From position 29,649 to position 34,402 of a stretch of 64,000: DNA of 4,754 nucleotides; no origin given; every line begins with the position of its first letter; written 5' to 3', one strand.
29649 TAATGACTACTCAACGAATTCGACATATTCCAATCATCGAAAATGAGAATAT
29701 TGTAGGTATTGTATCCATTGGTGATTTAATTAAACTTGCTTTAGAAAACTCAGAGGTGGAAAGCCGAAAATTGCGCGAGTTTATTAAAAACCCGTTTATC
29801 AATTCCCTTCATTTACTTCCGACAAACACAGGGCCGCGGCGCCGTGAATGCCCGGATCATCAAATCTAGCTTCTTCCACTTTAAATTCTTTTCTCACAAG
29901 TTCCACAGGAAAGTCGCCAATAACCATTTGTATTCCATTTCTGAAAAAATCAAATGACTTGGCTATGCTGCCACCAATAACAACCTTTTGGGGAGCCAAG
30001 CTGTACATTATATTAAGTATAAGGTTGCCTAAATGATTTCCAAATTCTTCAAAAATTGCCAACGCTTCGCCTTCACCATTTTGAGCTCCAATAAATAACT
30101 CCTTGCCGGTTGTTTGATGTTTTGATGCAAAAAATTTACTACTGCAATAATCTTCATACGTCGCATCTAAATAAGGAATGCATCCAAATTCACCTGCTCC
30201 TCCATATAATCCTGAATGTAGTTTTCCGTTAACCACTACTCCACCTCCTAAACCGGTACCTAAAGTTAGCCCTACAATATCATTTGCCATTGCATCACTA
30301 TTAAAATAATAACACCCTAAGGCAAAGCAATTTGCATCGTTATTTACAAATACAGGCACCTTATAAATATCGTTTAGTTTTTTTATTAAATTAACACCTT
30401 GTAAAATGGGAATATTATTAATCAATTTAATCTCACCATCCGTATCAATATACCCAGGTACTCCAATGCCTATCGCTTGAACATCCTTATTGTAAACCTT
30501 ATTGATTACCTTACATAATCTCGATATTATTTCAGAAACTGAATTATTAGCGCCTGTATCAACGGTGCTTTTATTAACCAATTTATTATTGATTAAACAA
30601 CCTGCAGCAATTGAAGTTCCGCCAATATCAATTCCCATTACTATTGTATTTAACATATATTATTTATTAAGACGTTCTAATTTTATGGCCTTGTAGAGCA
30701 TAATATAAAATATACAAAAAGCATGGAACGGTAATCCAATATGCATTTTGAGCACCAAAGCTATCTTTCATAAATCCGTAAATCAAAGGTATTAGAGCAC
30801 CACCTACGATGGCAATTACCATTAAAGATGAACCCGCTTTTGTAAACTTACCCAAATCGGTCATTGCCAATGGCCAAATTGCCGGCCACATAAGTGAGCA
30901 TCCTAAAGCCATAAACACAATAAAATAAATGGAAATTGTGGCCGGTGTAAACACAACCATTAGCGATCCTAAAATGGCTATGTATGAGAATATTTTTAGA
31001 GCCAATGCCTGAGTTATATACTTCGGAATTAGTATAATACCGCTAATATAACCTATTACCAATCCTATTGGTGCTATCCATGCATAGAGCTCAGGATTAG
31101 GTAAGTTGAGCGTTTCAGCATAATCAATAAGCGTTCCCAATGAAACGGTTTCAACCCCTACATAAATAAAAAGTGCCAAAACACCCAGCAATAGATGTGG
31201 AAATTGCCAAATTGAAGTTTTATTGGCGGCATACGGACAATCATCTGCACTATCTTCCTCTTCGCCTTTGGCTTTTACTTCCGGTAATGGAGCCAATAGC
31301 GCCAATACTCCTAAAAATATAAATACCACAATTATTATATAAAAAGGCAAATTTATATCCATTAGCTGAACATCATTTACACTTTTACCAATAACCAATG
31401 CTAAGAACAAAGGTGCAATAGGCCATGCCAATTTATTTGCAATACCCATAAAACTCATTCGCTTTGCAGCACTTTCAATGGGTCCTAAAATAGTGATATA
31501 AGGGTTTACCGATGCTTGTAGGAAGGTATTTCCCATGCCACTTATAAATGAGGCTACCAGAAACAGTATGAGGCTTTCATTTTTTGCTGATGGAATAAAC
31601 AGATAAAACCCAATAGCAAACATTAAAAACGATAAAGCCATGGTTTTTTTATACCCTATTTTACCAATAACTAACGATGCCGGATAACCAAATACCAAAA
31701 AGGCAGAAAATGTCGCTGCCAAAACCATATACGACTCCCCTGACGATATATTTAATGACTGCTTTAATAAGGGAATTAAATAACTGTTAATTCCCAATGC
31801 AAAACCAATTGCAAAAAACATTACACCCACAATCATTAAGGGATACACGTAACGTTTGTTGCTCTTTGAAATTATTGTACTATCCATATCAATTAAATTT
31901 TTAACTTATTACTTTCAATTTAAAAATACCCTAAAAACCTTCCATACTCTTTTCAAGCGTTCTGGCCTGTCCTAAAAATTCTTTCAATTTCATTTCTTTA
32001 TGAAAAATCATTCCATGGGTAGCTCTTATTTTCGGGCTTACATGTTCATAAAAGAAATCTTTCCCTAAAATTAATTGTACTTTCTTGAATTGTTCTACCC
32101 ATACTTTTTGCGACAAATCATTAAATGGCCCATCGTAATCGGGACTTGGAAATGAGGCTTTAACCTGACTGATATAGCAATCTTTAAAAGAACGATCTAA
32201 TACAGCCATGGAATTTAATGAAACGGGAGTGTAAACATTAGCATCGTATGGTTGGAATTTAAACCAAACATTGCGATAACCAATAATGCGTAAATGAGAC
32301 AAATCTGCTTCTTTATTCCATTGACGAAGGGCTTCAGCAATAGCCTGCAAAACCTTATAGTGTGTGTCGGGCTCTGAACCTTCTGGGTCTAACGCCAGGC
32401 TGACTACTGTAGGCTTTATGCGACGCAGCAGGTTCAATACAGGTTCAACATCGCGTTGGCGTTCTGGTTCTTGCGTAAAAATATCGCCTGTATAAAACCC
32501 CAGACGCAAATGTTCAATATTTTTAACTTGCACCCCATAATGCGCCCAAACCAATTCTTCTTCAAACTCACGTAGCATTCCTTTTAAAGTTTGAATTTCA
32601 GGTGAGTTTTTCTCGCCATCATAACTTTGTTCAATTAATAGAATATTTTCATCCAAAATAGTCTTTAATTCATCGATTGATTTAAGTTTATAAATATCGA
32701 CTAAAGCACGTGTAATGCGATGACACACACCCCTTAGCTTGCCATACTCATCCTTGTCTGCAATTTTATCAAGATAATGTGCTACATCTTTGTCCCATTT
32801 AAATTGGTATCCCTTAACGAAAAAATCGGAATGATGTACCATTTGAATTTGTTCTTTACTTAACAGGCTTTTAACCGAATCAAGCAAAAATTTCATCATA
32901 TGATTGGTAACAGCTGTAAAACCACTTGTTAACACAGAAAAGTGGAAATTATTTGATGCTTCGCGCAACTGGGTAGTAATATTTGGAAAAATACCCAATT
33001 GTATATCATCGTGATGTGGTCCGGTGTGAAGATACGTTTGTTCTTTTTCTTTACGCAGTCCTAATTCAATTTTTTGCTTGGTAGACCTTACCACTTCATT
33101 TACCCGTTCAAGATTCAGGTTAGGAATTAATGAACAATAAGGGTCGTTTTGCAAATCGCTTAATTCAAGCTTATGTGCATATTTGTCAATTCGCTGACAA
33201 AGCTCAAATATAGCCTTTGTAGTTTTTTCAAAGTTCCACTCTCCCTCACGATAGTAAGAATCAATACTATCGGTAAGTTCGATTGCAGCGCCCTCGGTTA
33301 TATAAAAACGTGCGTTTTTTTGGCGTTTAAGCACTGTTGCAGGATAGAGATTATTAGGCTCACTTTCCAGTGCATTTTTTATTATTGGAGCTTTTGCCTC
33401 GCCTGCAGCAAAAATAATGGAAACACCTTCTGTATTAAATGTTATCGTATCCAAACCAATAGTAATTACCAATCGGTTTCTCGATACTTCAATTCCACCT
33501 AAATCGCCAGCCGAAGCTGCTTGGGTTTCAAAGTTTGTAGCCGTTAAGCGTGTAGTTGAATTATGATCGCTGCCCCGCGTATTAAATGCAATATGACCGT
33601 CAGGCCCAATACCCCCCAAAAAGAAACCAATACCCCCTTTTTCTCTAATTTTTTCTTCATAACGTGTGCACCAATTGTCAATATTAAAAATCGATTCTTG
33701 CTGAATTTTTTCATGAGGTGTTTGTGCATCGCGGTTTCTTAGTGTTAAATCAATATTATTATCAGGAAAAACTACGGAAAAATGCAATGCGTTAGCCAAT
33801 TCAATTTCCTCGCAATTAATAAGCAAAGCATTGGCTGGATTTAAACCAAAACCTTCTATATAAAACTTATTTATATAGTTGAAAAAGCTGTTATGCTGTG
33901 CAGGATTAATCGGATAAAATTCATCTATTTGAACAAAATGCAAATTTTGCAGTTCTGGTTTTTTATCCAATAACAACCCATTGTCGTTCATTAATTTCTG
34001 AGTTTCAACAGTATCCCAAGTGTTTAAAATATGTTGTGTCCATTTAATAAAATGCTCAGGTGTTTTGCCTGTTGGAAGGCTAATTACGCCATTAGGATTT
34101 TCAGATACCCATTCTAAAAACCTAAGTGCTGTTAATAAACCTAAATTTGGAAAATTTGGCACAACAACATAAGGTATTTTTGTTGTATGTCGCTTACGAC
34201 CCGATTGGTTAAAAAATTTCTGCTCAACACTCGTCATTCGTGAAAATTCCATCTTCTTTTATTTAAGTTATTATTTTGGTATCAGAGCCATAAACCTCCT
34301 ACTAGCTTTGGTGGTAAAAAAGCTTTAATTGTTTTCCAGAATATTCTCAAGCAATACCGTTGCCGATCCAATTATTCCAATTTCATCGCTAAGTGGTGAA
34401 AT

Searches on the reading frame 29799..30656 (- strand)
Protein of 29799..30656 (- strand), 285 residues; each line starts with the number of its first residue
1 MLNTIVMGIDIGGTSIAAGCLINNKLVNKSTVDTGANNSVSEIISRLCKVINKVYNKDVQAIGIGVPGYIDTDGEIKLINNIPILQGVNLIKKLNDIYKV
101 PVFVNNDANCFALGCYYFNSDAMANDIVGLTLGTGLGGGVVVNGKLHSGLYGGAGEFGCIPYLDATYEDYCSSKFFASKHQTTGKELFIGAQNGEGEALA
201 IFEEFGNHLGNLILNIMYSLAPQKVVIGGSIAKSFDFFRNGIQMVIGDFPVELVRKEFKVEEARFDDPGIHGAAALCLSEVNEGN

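Call 12: search_protein_families(library=ncbifam, proteins=[window:29799-30656:-])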
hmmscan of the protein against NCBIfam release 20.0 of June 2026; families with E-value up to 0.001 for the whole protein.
window:29799-30656:- (285 aa): 13 families
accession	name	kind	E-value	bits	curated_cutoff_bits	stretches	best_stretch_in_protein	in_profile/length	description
TIGR00744.1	ROK_glcA_fam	subfamily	1.8e-36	126.1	260.35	2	7-161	1-160/318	ROK family glucokinase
NF009835.0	PRK13310.1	equivalog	4.7e-32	111.5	380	1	7-160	3-158/303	N-acetylglucosamine kinase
NF007251.0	PRK09698.1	equivalog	1.1e-27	97.1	253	1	3-280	5-299/304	allose kinase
NF003461.0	PRK05082.1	subfamily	2.6e-27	95.9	283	2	6-159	3-156/291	N-acetylmannosamine kinase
NF047821.1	NactlManKinNanK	equivalog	7.6e-25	88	450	2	6-158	3-155/288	N-acetylmannosamine kinase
NF047937.1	TransRegNagC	equivalog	1.6e-22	80.3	650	2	40-160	119-241/399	DNA-binding transcriptional regulator NagC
NF007108.0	PRK09557.1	equivalog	3.2e-21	75.9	443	1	6-162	3-163/303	fructokinase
NF042998.1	bglucokin_BglK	equivalog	4.7e-20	72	550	1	8-238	5-251/291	beta-glucoside kinase BglK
NF009836.0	PRK13311.1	equivalog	3.2e-17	62.6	551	1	7-159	3-157/256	N-acetyl-D-glucosamine kinase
NF049930.1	TransRegMlc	equivalog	1.4e-16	60.8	530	2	40-160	121-247/405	sugar metabolism global transcriptional regulator Mlc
NF045551.1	GK_Pyrobac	equivalog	1.2e-15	57.6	500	1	6-158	2-144/294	ATP-dependent glucokinase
NF045942.1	PolPhglucPhase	equivalog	6.9e-12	45.6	250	1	7-174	3-168/242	polyphosphate--glucose phosphotransferase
NF045550.1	FrctkaseScrK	equivalog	2.9e-10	40.1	400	1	9-150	8-149/293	fructokinase ScrK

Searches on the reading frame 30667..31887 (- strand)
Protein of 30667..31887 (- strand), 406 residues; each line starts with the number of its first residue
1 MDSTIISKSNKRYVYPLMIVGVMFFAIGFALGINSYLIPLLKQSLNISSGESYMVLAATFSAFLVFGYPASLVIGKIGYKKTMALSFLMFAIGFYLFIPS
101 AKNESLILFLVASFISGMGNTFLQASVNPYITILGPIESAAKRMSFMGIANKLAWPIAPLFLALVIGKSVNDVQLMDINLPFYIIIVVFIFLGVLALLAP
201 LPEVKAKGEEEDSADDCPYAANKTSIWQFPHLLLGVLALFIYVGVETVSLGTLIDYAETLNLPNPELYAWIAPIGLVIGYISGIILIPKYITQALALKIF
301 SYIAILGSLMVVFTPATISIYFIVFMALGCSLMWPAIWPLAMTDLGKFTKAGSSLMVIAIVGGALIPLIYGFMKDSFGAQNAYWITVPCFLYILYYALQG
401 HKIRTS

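Call 12: search_protein_families(library=ncbifam, proteins=[window:30667-31887:-])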
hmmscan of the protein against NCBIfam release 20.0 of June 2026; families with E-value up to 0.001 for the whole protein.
window:30667-31887:- (406 aa): 4 families
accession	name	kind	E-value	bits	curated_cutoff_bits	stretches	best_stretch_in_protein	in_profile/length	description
NF046060.1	NagP_SO3503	equivalog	8.2e-79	265.5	625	1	14-404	5-422/423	N-acetylglucosamine MFS transporter NagP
TIGR01272.1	gluP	subfamily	7.7e-66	222.7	202.55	1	97-396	1-310/310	glucose/galactose MFS transporter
TIGR00885.1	fucP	equivalog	1.3e-42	146.5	280.4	2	169-397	176-408/410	L-fucose:H+ symporter permease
NF007524.0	PRK10133.1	equivalog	1.5e-35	122.9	427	1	8-397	19-429/438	L-fucose:H+ symporter permease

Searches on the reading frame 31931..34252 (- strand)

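Call 12: search_protein_families(library=ncbifam, proteins=[window:31931-34252:-])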
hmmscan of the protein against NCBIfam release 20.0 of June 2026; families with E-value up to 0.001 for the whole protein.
window:31931-34252:- (773 aa): 7 families
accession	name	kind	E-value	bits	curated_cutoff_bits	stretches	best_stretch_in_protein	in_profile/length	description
NF002557.0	PRK02122.1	subfamily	2.5e-57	194.4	384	2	172-464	127-429/653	glucosamine-6-phosphate deaminase-like protein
TIGR00502.1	nagB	equivalog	8.8e-26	90.8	236.9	1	175-335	98-256/259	glucosamine-6-phosphate deaminase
NF001684.0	PRK00443.1-4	subfamily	1.9e-23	83.3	326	1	29-336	4-249/260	glucosamine-6-phosphate deaminase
NF001685.0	PRK00443.1-5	equivalog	4.4e-18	65.5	513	1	188-338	111-259/266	glucosamine-6-phosphate deaminase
NF009022.0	PRK12358.1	equivalog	5.8e-11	42.4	247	1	181-326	91-237/239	glucosamine-6-phosphate deaminase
NF001682.0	PRK00443.1-1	equivalog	1.2e-08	34.7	528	1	190-324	102-231/262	glucosamine-6-phosphate deaminase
NF007291.0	PRK09762.1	equivalog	8.2e-08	32.1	271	1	192-314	112-229/236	galactosamine-6-phosphate isomerase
